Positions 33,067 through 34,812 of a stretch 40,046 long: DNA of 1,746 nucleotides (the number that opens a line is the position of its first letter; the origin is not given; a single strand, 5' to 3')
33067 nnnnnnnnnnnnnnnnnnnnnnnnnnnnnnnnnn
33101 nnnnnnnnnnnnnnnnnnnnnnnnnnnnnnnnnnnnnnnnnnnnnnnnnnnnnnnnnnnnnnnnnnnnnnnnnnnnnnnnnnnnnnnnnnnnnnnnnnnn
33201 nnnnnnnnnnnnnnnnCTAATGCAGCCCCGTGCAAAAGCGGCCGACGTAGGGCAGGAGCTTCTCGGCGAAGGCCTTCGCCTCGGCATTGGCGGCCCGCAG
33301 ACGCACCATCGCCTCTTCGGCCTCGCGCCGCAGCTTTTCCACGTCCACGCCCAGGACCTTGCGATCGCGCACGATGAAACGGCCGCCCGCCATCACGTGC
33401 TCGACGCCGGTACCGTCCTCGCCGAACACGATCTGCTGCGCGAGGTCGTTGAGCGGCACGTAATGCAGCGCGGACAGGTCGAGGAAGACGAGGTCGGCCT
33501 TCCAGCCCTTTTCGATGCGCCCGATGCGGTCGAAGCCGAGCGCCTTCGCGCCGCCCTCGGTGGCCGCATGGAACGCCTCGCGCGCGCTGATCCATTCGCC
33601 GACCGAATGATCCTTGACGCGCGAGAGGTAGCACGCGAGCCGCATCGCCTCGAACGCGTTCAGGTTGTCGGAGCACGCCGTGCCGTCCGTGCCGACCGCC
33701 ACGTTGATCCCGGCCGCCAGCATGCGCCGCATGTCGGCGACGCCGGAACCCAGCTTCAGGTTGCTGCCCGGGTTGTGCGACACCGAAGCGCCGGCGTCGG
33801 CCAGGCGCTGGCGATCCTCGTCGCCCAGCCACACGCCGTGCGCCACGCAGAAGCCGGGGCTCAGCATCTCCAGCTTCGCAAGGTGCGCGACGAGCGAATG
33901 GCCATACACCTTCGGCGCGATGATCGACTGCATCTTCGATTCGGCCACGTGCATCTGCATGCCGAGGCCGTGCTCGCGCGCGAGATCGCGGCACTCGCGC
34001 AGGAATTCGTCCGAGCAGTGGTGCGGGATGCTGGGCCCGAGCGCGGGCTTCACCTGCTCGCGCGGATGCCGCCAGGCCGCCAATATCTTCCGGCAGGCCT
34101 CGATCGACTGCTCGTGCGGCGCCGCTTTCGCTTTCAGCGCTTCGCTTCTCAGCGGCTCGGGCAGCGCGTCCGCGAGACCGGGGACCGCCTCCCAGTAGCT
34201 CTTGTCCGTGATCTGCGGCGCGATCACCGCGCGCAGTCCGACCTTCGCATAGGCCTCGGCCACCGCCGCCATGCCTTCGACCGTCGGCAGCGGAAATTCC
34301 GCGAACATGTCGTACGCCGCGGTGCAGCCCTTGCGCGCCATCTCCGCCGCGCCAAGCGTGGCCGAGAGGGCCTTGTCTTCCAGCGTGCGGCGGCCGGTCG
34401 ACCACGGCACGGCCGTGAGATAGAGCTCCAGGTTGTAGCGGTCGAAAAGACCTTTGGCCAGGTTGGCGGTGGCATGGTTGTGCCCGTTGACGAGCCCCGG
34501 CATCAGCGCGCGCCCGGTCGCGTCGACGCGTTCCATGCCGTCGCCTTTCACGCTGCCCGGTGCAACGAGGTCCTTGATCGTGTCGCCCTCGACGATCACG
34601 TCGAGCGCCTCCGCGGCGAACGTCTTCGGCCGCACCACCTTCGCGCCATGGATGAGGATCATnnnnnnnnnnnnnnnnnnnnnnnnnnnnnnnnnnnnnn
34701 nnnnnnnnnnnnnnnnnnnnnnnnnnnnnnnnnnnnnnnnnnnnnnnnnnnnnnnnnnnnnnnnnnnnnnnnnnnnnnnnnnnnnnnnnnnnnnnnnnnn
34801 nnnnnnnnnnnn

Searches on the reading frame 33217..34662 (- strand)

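Call 58: search_protein_families(library=pfam, proteins=[window:33217-34662:-], max_evalue=0.000001)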
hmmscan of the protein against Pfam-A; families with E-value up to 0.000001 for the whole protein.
window:33217-34662:- (481 aa): 2 families
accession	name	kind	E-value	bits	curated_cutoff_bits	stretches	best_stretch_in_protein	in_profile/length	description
PF01979.26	Amidohydro_1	-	8.5e-56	190.1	25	1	53-428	2-343/345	Amidohydrolase family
PF07969.17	Amidohydro_3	-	1.6e-22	81.1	29.7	1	69-430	134-471/472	Amidohydrolase family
